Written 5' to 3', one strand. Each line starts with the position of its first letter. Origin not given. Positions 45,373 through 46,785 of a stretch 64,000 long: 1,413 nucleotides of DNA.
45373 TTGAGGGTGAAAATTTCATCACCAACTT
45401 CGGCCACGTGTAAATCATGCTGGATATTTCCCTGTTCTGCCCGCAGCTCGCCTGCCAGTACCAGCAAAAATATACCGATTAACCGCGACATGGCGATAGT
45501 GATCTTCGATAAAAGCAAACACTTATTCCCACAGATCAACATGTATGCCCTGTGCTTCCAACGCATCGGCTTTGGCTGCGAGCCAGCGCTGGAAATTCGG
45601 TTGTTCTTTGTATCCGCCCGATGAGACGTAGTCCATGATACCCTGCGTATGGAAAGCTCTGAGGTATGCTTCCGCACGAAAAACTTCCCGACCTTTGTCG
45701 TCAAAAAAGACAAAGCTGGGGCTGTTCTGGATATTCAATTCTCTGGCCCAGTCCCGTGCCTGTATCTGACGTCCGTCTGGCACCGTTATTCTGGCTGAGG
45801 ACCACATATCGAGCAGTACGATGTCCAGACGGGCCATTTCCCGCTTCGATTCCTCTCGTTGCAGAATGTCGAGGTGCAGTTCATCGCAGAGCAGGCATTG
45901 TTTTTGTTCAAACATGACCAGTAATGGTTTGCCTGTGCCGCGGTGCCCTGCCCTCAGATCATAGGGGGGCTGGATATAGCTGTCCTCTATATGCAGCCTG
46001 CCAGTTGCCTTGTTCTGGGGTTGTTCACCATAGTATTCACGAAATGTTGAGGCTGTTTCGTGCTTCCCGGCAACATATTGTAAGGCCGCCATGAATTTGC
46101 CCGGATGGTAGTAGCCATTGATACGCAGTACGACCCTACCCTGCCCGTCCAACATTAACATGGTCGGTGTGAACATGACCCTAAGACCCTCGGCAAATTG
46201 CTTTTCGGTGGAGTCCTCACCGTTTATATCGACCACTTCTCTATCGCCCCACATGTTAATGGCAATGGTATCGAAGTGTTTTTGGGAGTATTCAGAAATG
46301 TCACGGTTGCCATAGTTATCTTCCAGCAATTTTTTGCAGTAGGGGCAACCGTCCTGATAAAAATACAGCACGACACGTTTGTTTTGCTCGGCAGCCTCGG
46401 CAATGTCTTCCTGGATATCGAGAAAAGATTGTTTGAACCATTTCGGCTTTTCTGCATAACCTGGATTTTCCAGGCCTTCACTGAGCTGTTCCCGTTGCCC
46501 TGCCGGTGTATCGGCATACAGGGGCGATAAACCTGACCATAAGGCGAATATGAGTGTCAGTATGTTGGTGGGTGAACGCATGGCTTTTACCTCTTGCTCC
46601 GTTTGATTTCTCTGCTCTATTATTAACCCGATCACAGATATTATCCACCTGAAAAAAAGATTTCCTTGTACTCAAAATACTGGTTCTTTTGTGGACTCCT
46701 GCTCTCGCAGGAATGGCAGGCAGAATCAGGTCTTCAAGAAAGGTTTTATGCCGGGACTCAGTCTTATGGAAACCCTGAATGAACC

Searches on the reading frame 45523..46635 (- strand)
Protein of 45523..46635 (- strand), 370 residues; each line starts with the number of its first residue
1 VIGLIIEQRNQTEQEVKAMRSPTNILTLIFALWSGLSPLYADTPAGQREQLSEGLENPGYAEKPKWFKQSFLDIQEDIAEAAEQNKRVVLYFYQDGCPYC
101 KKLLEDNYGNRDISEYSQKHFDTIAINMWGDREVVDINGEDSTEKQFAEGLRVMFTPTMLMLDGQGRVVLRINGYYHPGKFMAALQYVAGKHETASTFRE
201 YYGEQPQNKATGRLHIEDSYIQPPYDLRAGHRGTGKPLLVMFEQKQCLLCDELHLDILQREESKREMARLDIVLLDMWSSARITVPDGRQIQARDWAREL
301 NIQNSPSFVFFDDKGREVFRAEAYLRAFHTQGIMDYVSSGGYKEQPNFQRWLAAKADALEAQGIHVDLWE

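Call 67: search_protein_families(library=pfam, proteins=[window:45523-46635:-], max_evalue=0.00001)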
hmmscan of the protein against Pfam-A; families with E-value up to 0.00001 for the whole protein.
window:45523-46635:- (370 aa): 2 families
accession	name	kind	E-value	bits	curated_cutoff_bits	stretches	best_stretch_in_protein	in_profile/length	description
PF13098.12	Thioredoxin_2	-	3.6e-34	117.7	27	2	81-185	1-104/104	Thioredoxin-like domain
PF13899.12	Thioredoxin_7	-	6.2e-13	49.1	27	1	73-140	5-61/83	Thioredoxin-like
